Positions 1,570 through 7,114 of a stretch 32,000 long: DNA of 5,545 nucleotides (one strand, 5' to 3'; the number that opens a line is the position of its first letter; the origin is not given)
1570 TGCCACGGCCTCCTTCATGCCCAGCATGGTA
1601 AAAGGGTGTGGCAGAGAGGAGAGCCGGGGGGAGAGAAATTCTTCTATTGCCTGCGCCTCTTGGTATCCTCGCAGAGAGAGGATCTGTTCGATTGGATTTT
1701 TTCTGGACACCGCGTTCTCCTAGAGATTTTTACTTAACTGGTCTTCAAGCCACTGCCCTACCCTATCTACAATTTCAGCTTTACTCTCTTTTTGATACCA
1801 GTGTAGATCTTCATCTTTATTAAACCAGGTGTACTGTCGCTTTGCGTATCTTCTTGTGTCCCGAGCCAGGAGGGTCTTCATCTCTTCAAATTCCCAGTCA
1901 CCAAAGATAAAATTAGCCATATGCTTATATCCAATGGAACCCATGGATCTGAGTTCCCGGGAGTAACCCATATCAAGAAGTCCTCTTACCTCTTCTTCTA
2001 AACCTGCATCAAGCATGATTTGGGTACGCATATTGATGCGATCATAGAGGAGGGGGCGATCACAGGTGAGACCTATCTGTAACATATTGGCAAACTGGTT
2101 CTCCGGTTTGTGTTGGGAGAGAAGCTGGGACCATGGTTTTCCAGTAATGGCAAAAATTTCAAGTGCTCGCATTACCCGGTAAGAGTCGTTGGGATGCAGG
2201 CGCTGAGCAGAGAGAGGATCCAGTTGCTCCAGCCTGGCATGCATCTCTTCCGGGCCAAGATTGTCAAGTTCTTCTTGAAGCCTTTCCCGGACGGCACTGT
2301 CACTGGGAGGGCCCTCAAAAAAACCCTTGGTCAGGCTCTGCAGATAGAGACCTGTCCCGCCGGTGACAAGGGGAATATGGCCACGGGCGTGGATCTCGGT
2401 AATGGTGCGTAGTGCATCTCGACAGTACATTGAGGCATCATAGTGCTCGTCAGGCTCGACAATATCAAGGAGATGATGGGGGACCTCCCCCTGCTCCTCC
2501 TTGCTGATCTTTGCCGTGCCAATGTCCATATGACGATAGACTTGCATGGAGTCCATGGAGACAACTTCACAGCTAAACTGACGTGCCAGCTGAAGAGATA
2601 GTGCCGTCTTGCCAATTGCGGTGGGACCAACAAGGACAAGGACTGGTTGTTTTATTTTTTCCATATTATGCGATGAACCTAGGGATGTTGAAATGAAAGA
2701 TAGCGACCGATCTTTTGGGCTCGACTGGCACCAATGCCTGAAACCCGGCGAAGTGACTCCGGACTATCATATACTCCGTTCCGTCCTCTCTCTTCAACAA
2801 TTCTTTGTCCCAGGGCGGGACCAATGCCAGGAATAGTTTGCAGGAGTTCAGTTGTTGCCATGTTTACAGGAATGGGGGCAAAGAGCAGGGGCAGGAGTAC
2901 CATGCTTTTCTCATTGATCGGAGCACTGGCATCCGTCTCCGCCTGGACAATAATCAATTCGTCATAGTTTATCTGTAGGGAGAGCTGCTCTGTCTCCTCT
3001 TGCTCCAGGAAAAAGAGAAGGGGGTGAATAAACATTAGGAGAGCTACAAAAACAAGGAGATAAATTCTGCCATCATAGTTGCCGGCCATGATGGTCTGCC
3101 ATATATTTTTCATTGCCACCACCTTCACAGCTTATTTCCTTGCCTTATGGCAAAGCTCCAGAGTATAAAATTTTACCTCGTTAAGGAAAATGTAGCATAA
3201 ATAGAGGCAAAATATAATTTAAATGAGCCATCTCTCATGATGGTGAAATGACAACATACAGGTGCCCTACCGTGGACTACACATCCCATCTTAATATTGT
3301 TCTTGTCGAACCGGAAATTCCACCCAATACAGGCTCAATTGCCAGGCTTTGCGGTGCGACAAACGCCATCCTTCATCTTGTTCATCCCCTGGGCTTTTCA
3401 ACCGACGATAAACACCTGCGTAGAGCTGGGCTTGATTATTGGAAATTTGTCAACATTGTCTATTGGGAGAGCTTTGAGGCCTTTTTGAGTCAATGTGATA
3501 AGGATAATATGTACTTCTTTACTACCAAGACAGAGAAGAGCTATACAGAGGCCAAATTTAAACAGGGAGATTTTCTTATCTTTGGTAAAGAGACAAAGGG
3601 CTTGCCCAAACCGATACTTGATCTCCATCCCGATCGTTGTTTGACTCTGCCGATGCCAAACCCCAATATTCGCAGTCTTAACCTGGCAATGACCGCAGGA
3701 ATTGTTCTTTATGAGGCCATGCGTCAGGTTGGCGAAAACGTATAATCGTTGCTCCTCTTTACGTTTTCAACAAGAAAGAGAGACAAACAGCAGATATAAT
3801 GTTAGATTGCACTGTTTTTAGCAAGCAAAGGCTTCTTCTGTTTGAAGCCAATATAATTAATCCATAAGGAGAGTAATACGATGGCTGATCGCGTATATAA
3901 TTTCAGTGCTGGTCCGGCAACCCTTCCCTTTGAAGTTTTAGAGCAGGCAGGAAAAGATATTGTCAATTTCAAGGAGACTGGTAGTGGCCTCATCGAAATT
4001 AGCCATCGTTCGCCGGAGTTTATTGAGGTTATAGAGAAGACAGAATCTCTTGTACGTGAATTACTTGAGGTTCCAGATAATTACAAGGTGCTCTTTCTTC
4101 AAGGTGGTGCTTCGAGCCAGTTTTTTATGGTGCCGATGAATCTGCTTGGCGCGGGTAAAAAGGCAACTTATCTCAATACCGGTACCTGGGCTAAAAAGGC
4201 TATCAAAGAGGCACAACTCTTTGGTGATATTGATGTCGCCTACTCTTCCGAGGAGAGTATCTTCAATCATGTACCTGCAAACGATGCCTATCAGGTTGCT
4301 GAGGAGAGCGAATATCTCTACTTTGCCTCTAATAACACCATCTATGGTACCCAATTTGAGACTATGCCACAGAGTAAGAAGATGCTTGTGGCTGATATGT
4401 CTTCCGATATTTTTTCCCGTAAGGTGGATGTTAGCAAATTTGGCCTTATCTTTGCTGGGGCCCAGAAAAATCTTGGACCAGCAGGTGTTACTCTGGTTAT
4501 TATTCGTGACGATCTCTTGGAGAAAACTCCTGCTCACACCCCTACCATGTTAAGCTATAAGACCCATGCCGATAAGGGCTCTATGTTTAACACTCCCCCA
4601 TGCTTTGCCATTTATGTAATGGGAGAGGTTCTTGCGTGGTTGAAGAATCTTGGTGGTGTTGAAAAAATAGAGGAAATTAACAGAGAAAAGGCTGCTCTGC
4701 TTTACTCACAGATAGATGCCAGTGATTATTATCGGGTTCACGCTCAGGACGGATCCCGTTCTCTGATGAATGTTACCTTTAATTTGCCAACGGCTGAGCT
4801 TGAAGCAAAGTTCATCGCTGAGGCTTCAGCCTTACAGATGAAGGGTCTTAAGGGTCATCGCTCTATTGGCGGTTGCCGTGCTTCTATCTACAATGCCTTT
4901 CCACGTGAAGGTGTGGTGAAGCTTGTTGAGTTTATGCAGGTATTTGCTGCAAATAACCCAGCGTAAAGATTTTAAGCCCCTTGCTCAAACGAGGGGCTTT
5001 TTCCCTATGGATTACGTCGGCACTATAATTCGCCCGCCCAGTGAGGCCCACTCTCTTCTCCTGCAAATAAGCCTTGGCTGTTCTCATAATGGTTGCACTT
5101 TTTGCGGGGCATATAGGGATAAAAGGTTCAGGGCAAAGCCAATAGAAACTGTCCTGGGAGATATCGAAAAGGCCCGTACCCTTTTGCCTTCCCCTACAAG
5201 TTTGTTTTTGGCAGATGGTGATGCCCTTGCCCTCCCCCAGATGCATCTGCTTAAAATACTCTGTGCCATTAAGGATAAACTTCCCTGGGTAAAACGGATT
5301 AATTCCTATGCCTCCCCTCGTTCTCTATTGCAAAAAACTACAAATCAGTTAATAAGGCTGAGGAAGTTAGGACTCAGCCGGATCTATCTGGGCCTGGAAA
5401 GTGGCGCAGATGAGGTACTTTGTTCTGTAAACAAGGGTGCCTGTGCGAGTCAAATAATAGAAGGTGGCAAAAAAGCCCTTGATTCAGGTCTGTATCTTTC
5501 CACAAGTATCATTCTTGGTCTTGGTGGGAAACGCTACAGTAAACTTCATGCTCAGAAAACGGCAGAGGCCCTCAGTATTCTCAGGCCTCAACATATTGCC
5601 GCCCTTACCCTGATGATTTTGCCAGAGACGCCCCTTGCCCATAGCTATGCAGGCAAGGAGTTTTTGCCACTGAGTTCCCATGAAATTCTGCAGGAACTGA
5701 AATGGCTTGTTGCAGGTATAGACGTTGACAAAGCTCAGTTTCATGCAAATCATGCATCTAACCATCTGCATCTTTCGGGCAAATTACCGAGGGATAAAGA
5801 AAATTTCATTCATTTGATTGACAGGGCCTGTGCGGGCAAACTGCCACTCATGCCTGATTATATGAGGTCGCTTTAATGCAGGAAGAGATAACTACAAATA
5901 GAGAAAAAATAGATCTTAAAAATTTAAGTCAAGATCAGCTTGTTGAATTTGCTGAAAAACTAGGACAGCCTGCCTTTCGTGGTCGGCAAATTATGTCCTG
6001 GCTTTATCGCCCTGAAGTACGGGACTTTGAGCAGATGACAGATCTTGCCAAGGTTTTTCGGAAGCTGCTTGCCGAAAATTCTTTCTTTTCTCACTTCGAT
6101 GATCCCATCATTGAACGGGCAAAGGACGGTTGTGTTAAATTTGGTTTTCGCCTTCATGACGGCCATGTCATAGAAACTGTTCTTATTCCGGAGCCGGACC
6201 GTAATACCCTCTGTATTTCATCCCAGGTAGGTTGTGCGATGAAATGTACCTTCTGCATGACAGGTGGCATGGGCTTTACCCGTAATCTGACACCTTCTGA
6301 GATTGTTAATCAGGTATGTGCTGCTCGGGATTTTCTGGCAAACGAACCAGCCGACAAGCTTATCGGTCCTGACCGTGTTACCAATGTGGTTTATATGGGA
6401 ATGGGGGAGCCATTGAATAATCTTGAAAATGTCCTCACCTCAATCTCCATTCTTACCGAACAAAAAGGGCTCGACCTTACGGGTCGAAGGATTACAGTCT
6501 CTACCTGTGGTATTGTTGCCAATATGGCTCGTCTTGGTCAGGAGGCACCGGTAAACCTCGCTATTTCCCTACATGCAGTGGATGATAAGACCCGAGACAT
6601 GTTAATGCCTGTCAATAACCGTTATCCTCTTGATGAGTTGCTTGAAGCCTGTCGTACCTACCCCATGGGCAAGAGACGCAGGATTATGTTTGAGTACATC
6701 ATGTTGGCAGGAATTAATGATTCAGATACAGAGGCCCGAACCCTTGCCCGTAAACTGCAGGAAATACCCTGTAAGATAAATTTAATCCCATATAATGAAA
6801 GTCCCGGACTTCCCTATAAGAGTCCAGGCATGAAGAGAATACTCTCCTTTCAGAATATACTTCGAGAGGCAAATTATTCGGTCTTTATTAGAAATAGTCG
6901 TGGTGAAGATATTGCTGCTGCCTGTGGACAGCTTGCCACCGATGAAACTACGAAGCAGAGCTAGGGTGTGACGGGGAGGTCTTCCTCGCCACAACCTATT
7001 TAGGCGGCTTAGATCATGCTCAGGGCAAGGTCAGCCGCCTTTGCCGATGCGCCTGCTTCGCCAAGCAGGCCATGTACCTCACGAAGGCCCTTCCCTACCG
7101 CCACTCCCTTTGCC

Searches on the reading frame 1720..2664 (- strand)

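Call 65: search_protein_families(library=pfam, proteins=[window:1720-2664:-], max_evalue=0.001)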
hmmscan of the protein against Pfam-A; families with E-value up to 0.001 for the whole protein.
window:1720-2664:- (314 aa): 2 families
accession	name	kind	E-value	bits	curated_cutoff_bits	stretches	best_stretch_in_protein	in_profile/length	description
PF01715.23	IPPT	-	5.2e-89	298.5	23.6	1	41-283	1-242/243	IPP transferase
PF01745.22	IPT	-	2e-07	31.1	20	1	8-57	3-52/233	Isopentenyl transferase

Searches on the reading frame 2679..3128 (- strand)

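Call 65: search_protein_families(library=pfam, proteins=[window:2679-3128:-], max_evalue=0.001)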
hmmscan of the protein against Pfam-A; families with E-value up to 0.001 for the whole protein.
window:2679-3128:- (149 aa): 3 families
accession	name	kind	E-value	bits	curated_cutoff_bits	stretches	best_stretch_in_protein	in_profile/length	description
PF12836.13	HHH_3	-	4.4e-14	52.8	27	1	86-144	6-64/65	Helix-hairpin-helix motif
PF00633.29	HHH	-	9.9e-08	31.9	24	0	91-112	8-29/30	Helix-hairpin-helix motif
PF14520.12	HHH_5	-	3.1e-07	31.2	27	1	94-140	2-51/57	Helix-hairpin-helix domain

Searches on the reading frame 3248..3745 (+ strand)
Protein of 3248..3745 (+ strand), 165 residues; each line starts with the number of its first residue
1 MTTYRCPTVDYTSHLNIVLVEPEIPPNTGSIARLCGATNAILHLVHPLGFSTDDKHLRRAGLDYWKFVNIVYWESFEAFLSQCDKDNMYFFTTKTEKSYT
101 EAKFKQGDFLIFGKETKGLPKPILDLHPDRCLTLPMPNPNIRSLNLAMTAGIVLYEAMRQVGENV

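Call 65: search_protein_families(library=pfam, proteins=[window:3248-3745:+], max_evalue=0.001)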
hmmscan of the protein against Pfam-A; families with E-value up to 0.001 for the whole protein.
window:3248-3745:+ (165 aa): 1 family
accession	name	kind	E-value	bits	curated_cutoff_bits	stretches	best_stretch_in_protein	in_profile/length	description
PF00588.24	SpoU_methylase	-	1.7e-33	116.1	29.7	1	15-155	2-142/142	SpoU rRNA Methylase family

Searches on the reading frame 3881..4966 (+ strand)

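Call 65: search_protein_families(library=pfam, proteins=[window:3881-4966:+], max_evalue=0.001)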
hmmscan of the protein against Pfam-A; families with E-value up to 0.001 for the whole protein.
window:3881-4966:+ (361 aa): 1 family
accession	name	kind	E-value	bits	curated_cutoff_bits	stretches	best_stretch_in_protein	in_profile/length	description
PF00266.25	Aminotran_5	-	8.6e-50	170.2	21.5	1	5-347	1-370/371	Aminotransferase class-V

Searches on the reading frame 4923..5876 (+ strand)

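Call 65: search_protein_families(library=pfam, proteins=[window:4923-5876:+], max_evalue=0.001)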
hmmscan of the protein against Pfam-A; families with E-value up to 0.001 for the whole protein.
window:4923-5876:+ (317 aa): 1 family
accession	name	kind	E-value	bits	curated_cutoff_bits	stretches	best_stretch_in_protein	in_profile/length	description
PF04055.27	Radical_SAM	-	1.3e-14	55.1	29.5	1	49-203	3-154/166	Radical SAM superfamily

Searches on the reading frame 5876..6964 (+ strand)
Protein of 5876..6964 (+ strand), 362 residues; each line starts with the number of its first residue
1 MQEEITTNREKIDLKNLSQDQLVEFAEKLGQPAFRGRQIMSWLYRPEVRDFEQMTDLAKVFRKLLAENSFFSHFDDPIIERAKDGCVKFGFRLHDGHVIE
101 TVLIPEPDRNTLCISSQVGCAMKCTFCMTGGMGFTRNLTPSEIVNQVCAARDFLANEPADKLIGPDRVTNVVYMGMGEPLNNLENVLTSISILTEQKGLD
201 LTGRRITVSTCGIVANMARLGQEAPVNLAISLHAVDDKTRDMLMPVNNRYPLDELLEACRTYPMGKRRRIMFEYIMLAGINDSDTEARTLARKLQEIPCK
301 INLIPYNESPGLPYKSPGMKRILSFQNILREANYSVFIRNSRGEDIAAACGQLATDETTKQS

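Call 65: search_protein_families(library=pfam, proteins=[window:5876-6964:+], max_evalue=0.001)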
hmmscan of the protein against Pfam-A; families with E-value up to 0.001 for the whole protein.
window:5876-6964:+ (362 aa): 2 families
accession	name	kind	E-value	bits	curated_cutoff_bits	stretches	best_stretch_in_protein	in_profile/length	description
PF21016.3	RlmN_N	-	2.1e-17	63.1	24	1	12-68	1-57/60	Ribosomal RNA large subunit methyltransferase N-terminal domain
PF04055.27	Radical_SAM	-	6.5e-15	56.1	29.5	1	115-286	2-160/166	Radical SAM superfamily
